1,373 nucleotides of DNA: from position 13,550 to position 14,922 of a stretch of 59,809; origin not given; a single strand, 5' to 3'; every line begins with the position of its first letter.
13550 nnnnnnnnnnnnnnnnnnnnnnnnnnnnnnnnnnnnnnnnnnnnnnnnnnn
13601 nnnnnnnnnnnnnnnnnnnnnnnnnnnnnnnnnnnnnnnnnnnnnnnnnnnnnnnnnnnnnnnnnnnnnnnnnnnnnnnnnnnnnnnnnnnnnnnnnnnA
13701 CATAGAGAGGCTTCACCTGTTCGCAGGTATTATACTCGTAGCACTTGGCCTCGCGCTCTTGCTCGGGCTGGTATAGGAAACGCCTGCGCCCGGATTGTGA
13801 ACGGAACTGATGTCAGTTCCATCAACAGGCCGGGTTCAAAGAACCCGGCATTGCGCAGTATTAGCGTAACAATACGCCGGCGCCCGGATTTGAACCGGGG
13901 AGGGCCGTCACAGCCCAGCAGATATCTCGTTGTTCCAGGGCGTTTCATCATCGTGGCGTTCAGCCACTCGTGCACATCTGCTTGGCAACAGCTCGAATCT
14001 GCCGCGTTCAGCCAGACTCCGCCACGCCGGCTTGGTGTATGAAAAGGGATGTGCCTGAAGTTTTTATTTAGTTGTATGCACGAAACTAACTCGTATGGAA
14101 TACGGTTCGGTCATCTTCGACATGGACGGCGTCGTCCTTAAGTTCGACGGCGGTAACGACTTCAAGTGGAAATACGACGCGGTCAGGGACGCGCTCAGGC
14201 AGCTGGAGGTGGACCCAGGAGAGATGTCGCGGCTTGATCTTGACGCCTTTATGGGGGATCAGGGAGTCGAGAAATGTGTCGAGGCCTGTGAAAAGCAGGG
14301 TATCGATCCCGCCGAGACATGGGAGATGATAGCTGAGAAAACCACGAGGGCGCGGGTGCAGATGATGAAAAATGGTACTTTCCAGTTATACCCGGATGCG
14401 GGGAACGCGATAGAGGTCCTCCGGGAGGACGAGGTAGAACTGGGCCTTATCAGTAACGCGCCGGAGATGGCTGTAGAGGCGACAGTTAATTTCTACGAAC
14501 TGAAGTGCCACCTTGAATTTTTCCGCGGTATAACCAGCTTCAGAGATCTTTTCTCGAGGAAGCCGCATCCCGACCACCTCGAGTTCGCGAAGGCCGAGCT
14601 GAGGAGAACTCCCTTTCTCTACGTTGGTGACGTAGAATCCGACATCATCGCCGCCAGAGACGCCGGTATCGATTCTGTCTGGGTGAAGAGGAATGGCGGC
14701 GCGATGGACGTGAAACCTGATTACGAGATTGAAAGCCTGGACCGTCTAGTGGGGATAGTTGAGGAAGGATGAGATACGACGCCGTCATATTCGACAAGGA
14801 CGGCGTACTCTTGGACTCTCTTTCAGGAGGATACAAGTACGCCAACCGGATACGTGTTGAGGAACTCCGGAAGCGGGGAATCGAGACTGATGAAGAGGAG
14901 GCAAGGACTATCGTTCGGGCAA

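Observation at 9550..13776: Dense extracytoplasmic thiol-disulfide cluster: DoxX / VKOR / anchored Trx / CcdA / Usp / secreted-Trx::CcdA fusion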

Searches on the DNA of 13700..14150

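Call 33: search_rna_families(source=window, start=13700, end=14150, threshold=evalue, max_evalue=1, show_alignments=2)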
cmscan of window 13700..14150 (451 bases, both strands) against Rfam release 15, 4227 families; matches with E-value up to 1: 0.
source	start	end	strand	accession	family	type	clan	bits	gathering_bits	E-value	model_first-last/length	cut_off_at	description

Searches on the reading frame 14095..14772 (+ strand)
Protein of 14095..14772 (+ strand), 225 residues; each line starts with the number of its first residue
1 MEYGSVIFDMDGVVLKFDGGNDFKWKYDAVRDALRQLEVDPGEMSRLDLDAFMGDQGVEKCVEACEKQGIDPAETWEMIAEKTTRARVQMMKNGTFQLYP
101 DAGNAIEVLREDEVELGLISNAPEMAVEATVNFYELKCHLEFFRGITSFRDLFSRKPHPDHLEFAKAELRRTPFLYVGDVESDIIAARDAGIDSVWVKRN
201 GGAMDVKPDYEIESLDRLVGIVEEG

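Call 3: search_protein_families(library=pfam, proteins=[window:14095-14772:+], max_evalue=0.01)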
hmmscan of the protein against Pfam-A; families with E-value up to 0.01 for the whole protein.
window:14095-14772:+ (225 aa): 4 families
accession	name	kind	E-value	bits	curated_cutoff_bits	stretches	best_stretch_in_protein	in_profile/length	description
PF13419.12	HAD_2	-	2.9e-18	67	23.8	1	6-197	1-178/178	Haloacid dehalogenase-like hydrolase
PF00702.32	Hydrolase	-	1.2e-13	52.4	26.4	1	6-191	4-191/191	haloacid dehalogenase-like hydrolase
PF13242.12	Hydrolase_like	-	1.3e-06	28.6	22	1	155-200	3-51/75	HAD-hyrolase-like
PF13344.12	Hydrolase_6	-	0.0045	17.4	27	0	97-130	14-47/101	Haloacid dehalogenase-like hydrolase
